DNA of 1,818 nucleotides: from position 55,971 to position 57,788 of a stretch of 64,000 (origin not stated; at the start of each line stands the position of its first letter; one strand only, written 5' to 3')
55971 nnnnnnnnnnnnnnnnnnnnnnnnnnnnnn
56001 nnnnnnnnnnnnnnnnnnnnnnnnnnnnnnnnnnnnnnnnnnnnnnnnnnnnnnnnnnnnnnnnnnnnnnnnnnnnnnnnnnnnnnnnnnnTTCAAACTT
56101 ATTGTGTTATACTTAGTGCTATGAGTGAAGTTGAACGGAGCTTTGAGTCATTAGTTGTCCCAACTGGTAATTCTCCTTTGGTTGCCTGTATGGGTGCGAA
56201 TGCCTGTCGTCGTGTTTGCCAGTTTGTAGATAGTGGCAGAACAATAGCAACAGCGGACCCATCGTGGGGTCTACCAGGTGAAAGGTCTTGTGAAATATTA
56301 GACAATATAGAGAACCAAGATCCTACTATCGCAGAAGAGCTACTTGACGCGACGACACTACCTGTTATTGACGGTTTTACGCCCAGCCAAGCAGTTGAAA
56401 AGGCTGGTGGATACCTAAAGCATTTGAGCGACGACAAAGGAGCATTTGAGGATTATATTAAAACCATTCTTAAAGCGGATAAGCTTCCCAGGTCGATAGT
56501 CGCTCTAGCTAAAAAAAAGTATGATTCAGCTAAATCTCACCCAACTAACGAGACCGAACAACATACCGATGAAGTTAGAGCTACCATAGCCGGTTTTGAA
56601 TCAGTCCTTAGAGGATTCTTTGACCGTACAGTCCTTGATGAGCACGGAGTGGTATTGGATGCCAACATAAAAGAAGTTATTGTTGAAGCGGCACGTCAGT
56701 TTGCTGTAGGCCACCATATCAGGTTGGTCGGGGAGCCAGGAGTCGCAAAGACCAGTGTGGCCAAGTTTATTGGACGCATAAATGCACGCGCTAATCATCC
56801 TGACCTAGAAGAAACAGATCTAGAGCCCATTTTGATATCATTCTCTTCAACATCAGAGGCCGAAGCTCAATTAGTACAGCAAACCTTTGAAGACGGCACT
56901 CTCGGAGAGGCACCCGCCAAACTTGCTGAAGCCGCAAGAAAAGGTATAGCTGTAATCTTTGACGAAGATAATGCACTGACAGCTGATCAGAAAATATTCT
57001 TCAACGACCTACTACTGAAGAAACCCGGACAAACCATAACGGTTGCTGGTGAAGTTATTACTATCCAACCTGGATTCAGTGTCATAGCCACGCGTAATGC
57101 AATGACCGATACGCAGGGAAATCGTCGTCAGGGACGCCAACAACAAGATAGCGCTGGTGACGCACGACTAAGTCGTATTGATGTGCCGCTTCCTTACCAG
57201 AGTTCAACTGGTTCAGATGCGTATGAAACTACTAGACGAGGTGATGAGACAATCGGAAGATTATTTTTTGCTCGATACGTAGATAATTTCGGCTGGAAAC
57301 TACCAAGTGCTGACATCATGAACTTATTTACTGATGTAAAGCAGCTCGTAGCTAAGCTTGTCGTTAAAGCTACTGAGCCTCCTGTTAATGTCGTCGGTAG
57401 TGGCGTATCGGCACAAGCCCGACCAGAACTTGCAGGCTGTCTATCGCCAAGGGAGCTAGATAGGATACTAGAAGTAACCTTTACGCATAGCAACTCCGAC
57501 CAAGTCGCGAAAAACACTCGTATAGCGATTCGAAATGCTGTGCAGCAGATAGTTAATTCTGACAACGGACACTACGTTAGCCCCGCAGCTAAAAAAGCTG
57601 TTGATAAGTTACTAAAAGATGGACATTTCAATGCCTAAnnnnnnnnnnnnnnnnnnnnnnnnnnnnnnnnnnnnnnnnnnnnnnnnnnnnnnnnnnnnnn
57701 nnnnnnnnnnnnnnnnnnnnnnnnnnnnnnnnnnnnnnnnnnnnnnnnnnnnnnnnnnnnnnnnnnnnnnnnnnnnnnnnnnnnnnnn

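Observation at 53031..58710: Mirror-symmetric locus: a diversified gene copy coupled to each arm of a divergent vWA-metallopeptidase / MoxR-AAA+ pair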

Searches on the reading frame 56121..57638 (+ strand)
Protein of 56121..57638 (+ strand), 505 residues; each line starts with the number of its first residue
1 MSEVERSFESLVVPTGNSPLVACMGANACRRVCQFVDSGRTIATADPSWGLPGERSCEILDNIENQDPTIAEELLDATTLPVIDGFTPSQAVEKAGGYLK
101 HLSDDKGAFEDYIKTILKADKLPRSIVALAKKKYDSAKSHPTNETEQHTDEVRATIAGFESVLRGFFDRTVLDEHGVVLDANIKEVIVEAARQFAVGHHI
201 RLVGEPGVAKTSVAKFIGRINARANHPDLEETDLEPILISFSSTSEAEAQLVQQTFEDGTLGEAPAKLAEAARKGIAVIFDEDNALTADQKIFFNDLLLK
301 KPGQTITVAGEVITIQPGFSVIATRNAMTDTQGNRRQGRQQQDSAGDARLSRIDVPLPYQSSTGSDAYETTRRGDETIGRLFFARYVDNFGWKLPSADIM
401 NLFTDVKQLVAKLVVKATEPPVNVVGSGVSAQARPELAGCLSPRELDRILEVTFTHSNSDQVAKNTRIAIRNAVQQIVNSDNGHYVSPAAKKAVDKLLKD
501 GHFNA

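Call 7: search_protein_families(library=pfam, proteins=[window:56121-57638:+], max_evalue=0.01)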
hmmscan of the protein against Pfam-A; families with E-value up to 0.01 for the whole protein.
window:56121-57638:+ (505 aa): 1 family
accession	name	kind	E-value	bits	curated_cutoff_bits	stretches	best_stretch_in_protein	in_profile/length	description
PF07728.20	AAA_5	-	0.0044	17.5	22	0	201-327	3-123/139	AAA domain (dynein-related subfamily)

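Call 25: search_protein_families(library=pfam, proteins=[window:56121-57638:+], max_evalue=1)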
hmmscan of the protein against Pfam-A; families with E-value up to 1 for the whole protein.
window:56121-57638:+ (505 aa): 6 families
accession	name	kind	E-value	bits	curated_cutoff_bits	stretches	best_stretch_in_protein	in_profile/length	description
PF07728.20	AAA_5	-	0.0044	17.5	22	1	201-327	3-123/139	AAA domain (dynein-related subfamily)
PF07726.17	AAA_3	-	0.032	14.5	27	0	303-329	88-114/131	ATPase family associated with various cellular activities (AAA)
PF01078.27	Mg_chelatase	-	0.07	13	20.3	1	195-232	20-57/207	Magnesium chelatase, subunit ChlI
PF13191.12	AAA_16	-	0.079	13.9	32.6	1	193-296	21-118/167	AAA ATPase domain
PF00493.29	MCM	-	0.11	12.1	23.3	1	198-328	58-174/224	MCM P-loop domain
PF05496.18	RuvB_N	-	0.12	12.5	27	1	185-219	20-55/159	Holliday junction DNA helicase RuvB P-loop domain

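Call 89: search_protein_families(library=padloc, proteins=[window:56121-57638:+], max_evalue=0.01)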
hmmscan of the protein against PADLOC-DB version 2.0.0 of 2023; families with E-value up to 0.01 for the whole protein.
window:56121-57638:+ (505 aa): 1 family
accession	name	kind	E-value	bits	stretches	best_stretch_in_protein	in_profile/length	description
PDLC00915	TRIP13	-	0.0024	15.4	1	199-290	65-149/302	TRIP13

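Call 93: search_solved_structures(query=A8, max_evalue=0.01)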
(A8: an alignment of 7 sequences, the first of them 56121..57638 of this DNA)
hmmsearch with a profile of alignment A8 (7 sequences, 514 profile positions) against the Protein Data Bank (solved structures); distinct sequences matched with E-value up to 0.01: 9.
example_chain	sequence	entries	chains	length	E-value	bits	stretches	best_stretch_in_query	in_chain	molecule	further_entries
6i27_A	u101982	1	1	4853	1.1e-44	156.5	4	163-356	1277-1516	Midasin,Midasin,Midasin,Midasin,Midasin,Midasin,Midasin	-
6i26_A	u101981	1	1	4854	1.1e-44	156.5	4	163-356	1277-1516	Midasin,Midasin,Midasin,Midasin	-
6hyp_A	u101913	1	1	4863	1.1e-44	156.5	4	163-356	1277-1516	Midasin,Midasin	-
5jcs_s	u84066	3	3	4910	1.2e-44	156.4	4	163-356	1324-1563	Midasin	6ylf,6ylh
6or5_A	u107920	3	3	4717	1e-37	133.5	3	138-357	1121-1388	Midasin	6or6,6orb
9qh4_A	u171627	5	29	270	0.00021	23.6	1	202-331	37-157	Protein NorQ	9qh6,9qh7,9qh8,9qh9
9qhd_A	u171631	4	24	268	0.00067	21.9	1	202-351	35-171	Nitric oxide reductase NorQ protein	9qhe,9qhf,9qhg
9h90_C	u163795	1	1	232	0.0052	18.9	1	101-216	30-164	30S ribosomal protein S3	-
4ypn_A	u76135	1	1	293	0.0086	18.2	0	164-231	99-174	Lon protease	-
